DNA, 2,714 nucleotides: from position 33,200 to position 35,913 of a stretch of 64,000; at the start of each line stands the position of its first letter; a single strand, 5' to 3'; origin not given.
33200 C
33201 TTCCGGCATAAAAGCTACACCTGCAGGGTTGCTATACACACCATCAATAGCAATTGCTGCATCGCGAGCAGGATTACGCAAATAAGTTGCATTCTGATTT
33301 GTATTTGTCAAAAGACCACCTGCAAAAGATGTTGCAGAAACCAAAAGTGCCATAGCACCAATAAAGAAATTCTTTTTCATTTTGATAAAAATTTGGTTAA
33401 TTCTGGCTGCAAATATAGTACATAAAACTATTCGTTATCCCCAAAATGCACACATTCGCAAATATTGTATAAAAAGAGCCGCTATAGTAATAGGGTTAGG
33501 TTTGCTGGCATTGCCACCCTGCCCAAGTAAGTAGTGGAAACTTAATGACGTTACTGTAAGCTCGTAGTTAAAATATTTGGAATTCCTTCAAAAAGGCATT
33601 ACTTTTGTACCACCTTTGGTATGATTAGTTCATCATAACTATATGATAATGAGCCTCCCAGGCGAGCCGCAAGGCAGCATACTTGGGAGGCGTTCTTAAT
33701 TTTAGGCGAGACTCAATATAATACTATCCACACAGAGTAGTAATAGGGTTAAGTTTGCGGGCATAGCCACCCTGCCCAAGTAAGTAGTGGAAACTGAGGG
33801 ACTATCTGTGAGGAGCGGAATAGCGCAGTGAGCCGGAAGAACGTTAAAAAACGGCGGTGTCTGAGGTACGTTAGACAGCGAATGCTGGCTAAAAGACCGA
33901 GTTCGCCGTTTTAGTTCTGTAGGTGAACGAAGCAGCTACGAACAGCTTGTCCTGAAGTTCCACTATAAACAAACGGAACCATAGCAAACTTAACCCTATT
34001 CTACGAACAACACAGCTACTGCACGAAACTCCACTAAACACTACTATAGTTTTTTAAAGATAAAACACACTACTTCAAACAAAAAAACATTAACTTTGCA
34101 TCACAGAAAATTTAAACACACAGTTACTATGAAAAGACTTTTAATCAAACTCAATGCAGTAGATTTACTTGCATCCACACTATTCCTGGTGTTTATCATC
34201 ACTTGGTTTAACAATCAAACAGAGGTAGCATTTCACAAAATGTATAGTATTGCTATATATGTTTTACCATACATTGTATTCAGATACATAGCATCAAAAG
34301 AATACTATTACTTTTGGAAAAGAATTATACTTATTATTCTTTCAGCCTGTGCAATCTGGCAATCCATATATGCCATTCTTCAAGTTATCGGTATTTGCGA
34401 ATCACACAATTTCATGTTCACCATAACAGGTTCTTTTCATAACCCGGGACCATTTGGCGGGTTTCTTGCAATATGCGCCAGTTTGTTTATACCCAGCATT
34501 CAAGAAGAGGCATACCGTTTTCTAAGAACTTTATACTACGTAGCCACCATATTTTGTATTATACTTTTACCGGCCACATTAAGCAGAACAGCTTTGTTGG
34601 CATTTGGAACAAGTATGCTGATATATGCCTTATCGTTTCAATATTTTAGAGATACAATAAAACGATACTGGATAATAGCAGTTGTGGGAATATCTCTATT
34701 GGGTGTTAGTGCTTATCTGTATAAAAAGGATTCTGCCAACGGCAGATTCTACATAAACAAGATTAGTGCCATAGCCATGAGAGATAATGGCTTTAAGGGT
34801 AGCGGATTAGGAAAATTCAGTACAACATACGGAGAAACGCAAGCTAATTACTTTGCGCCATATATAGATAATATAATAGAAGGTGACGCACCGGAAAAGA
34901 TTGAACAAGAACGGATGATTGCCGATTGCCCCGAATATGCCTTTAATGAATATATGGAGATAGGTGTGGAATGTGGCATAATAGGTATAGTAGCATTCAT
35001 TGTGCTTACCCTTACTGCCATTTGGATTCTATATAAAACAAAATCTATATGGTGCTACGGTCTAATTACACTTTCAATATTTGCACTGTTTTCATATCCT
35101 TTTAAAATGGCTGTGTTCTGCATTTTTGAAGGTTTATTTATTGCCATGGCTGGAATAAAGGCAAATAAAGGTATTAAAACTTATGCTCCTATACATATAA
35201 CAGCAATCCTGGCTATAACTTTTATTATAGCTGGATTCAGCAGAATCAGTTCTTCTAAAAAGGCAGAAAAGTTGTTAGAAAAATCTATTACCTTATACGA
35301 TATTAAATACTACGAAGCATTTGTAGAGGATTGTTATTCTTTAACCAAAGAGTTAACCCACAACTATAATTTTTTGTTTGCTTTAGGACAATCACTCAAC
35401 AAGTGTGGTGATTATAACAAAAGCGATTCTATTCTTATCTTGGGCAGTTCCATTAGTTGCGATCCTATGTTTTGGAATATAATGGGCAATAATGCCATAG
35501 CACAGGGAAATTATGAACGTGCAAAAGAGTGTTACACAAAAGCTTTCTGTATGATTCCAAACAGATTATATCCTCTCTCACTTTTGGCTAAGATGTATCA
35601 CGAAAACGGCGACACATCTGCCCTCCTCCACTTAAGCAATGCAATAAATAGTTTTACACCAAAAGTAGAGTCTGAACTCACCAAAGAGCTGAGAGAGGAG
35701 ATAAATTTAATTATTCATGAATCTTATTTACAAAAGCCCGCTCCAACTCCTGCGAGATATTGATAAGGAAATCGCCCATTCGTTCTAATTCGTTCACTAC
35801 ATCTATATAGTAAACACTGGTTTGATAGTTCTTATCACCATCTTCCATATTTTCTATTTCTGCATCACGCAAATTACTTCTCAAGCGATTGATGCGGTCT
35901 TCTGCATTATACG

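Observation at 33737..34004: ~270-nt nested rod-like imperfect palindrome in the only large ORF-free region, with a second solo copy of its left arm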

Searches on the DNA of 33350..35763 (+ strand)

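Call 4: search_rna_families(source=window, start=33350, end=34160, threshold=evalue, max_evalue=10, show_alignments=3)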
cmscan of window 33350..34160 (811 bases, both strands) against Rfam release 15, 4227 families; matches with E-value up to 10: 5.
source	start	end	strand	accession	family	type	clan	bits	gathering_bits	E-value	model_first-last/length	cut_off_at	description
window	33565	33642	-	RF01592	plasmodium_snoR17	Gene; snRNA; snoRNA; CD-box;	-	21.9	51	8.7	1-80/80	no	small nucleolar RNA snoR17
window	33352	33443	-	RF01590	plasmodium_snoR14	Gene; snRNA; snoRNA; CD-box;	-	19.9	90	10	1-127/127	no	small nucleolar RNA snoR14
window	33467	33517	-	RF01321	CRISPR-DR8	Gene; CRISPR;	-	15.6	39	3.3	1-37/37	no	CRISPR RNA direct repeat element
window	33617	33661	+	RF02476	GlsR7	Gene; snRNA; snoRNA; CD-box;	-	15.1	75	2.3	1-59/59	no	Small nucleolar RNA GlsR7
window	33564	33691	+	RF01822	RsaJ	Gene; sRNA;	-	12.9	100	2.1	1-287/287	no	RNA Staph. aureus A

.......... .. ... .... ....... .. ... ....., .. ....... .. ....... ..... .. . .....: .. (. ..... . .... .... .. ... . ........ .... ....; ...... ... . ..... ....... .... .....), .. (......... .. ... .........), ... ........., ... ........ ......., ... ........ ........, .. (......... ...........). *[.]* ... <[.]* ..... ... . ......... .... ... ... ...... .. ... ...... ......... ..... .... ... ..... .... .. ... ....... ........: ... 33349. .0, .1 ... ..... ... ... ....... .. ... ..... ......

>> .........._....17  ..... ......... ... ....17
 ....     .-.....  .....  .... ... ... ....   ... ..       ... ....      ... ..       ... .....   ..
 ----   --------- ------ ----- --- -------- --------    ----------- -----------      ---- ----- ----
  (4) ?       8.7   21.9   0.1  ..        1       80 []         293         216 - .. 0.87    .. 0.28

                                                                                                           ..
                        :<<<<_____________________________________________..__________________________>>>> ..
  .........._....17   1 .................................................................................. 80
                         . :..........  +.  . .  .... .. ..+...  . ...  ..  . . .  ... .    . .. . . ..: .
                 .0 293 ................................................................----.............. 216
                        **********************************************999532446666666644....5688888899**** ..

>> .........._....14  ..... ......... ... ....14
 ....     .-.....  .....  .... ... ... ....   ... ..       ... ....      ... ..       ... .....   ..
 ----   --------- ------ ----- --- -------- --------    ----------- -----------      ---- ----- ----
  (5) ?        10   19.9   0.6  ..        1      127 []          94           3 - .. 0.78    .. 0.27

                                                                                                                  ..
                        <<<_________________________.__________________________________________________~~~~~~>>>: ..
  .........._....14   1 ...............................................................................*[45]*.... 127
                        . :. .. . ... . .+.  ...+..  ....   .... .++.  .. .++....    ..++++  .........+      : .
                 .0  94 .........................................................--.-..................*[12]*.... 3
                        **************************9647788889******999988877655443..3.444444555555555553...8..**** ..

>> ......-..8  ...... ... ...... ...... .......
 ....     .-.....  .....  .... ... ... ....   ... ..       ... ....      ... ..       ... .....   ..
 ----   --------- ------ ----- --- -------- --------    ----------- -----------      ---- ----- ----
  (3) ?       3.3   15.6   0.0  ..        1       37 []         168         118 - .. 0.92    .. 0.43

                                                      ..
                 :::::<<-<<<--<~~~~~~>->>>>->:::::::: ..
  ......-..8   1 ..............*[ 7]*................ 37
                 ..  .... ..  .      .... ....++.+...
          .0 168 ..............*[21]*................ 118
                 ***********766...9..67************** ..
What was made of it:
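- On Any Rfam family (6S, 6S-Flavo, SRP, RNase P, tmRNA, riboswitches, Bacteroides sRNAs): Positions 33350-34160 at E up to 10 give only chance hits with E above 2, and none lies in the rod (call 4).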

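Call 12: search_dna_similar(query=window:33381-34129:+, collection=phages, mode=distant)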
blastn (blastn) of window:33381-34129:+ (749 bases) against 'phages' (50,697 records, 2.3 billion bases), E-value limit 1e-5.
No match.

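Call 13: search_dna_similar(query=window:33381-34129:+, collection=plasmids, mode=distant)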
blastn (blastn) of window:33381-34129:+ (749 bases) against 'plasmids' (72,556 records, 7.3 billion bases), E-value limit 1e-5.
No match.

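Call 85: search_rna_families(sources=[L043, L033, L031], threshold=gathering)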
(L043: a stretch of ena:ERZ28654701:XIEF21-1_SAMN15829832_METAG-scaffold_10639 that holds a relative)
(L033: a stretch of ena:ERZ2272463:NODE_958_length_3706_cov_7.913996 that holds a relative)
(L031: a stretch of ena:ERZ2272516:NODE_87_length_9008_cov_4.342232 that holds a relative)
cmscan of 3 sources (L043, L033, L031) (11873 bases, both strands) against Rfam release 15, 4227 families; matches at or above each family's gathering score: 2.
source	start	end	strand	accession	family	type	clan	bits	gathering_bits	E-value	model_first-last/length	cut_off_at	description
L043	1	290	+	RF02541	LSU_rRNA_bacteria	Gene; rRNA;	CL00112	264.6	50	9.4e-84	2623-2925/2925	5'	Bacterial large subunit ribosomal RNA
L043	377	485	+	RF00001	5S_rRNA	Gene; rRNA;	CL00113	81.4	38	1.8e-16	1-120/120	no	5S ribosomal RNA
